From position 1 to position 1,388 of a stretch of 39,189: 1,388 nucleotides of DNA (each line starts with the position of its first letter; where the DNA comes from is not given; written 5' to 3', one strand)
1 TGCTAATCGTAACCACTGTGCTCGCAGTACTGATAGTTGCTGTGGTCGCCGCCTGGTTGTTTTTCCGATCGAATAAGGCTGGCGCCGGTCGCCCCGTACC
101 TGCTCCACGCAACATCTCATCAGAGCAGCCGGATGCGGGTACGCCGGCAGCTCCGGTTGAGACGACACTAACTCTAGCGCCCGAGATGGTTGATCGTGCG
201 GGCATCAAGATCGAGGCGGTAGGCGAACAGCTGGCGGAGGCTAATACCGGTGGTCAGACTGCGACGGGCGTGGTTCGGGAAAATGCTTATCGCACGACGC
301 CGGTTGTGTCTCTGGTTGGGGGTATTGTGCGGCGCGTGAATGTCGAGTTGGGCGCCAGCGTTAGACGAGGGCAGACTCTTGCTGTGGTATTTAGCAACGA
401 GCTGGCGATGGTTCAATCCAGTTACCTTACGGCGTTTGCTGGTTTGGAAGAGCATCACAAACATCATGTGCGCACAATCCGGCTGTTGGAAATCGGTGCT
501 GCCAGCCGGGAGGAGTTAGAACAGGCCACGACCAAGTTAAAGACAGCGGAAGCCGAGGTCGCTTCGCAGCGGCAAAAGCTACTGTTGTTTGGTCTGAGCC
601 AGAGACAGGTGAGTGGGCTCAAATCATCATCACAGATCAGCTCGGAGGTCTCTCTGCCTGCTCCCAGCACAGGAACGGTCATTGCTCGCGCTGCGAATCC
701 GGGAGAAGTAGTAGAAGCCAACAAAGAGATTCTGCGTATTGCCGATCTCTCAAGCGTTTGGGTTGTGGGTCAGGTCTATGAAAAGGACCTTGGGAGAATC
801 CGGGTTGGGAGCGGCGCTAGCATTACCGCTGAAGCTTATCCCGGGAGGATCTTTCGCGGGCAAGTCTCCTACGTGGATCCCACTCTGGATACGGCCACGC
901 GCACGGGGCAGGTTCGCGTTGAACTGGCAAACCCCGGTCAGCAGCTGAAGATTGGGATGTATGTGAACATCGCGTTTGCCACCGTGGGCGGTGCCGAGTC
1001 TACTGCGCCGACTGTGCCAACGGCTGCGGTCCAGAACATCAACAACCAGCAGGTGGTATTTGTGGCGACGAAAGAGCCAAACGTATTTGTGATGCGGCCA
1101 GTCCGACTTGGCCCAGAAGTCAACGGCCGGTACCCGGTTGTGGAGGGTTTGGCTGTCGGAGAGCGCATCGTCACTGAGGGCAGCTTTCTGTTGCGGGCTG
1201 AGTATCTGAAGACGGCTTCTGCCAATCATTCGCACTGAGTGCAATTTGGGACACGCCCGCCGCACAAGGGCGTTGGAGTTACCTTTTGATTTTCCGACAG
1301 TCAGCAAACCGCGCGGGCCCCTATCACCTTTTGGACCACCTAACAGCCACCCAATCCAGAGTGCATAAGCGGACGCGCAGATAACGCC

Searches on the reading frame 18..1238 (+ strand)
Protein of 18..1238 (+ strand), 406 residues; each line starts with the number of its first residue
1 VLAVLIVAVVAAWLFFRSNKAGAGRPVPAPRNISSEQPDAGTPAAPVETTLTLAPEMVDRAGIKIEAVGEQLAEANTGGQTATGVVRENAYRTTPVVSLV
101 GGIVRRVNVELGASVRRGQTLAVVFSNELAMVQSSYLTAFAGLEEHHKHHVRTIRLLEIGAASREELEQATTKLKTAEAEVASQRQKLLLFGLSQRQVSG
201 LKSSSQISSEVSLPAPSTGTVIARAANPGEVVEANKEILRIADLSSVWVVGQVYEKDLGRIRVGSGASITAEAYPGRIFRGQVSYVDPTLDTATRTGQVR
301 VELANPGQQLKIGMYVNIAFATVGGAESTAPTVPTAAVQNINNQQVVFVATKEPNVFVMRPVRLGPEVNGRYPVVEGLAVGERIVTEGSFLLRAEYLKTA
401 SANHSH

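Call 46: search_protein_families(library=pfam, proteins=[window:18-1238:+], max_evalue=0.001)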
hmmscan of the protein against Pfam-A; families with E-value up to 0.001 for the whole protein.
window:18-1238:+ (406 aa): 2 families
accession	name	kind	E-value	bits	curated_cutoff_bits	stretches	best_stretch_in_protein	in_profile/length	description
PF16576.10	HlyD_D23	-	7.7e-56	189.2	30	1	82-316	8-214/214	Barrel-sandwich domain of CusB or HlyD membrane-fusion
PF13437.12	HlyD_3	-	1.6e-20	74.3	22.2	1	215-313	4-106/106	HlyD family secretion protein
